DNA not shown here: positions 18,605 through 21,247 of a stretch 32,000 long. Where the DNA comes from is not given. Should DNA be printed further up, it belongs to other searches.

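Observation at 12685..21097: Ammonium-sensor kinase and heme-c sensor hybrid kinase bracket two output-less receiver proteins in an operon headed by a GH15-ferredoxin enzyme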

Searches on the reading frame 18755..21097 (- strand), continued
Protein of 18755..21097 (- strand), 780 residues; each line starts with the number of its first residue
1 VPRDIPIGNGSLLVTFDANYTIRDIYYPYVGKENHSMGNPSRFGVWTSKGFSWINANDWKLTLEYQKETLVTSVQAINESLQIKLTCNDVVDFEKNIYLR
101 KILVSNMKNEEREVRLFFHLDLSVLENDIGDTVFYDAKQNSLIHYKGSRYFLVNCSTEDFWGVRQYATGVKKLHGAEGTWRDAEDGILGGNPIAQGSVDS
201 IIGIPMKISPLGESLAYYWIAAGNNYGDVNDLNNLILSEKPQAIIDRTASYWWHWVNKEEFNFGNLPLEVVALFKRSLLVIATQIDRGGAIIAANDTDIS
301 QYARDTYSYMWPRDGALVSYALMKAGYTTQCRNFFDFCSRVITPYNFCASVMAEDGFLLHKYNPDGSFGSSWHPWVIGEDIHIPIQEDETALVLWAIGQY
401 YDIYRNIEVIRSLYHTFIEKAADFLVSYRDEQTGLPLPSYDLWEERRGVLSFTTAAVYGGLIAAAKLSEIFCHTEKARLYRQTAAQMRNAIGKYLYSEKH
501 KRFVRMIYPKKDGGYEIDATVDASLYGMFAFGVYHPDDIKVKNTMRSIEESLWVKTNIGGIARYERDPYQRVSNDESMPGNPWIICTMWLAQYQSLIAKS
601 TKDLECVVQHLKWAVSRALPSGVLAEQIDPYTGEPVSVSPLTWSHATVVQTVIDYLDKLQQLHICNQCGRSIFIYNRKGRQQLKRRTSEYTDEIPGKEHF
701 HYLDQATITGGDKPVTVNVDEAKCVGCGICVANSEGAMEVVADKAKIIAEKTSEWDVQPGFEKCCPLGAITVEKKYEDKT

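Call 80: fold_search(model_id=the predicted structure, library=pdb)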
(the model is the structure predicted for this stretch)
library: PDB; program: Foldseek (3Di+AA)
matches with E <= 10: 906; with E <= 0.001: 264
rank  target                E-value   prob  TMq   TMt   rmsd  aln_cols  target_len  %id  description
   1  1lf6_A                2.4e-28  1.00  0.64  0.73   5.5       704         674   18  CRYSTAL STRUCTURE OF BACTERIAL GLUCOAMYLASE (released 2003-02-25)
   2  1ug9                  2.0e-25  1.00  0.67  0.52  15.4       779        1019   16  Crystal Structure of Glucodextranase from Arthrobacter globiformis I42 (released 2003-12-09)
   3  9ju0_AAA              5.4e-25  1.00  0.65  0.57   5.6       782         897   15  C-terminally truncated dextran dextrinase bound with acarbose (released 2025-09-03)
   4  9ju0_CCC              6.6e-25  1.00  0.66  0.58   5.5       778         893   15  C-terminally truncated dextran dextrinase bound with acarbose (released 2025-09-03)
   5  9ju0_BBB              1.5e-24  1.00  0.67  0.59   5.3       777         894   14  C-terminally truncated dextran dextrinase bound with acarbose (released 2025-09-03)
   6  7w2t_B                9.3e-20  1.00  0.49  0.49   9.4       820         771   11  Crystal structure of TxGH116 E730Q mutant from Thermoanaerobacterium xylanolyticum with glucose (released 2022-04-06)
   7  7w2s                  1.1e-19  1.00  0.50  0.50   8.7       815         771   12  Crystal structure of TxGH116 E730A mutant from Thermoanaerobacterium xylanolyticum with glucose (released 2022-04-06)
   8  8ho7_A                1.2e-19  1.00  0.59  0.57   6.7       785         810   11  The cryo-EM structure of cellobiose phosphorylase from Clostridium thermocellum (released 2023-12-13)
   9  8ho9_A                1.2e-19  1.00  0.60  0.58   6.4       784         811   12  The cryo-EM structure of cellobiose phosphorylase from Clostridium thermocellum (cysteine-to-serine varient) (released 2023-12-13)
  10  7w2w                  1.3e-19  1.00  0.49  0.50   9.0       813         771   12  Crystal structure of TxGH116 R786K mutant from Thermoanaerobacterium xylanolyticum with glucose (released 2022-04-06)
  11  3rrs_A                1.6e-19  1.00  0.60  0.57   6.7       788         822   12  Crystal structure analysis of cellobiose phosphorylase from Cellulomonas uda (released 2012-05-09)
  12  5o0s                  1.6e-19  1.00  0.49  0.50   9.2       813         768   12  Crystal structure of txGH116 (beta-glucosidase from Thermoanaerobacterium xylolyticum) in complex with unreacted beta Cy (released 2017-08-09)
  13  3qde_A                2.3e-19  1.00  0.61  0.59   6.2       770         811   12  The structure of Cellobiose phosphorylase from Clostridium thermocellum in complex with phosphate (released 2011-11-09)
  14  3s4c                  2.7e-19  1.00  0.62  0.59   6.3       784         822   13  Lactose phosphorylase in complex with sulfate (released 2012-06-27)
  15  7w2v                  2.7e-19  1.00  0.49  0.50   8.9       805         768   12  Crystal structure of TxGH116 R786A mutant from Thermoanaerobacterium xylanolyticum with glucose (released 2022-04-06)
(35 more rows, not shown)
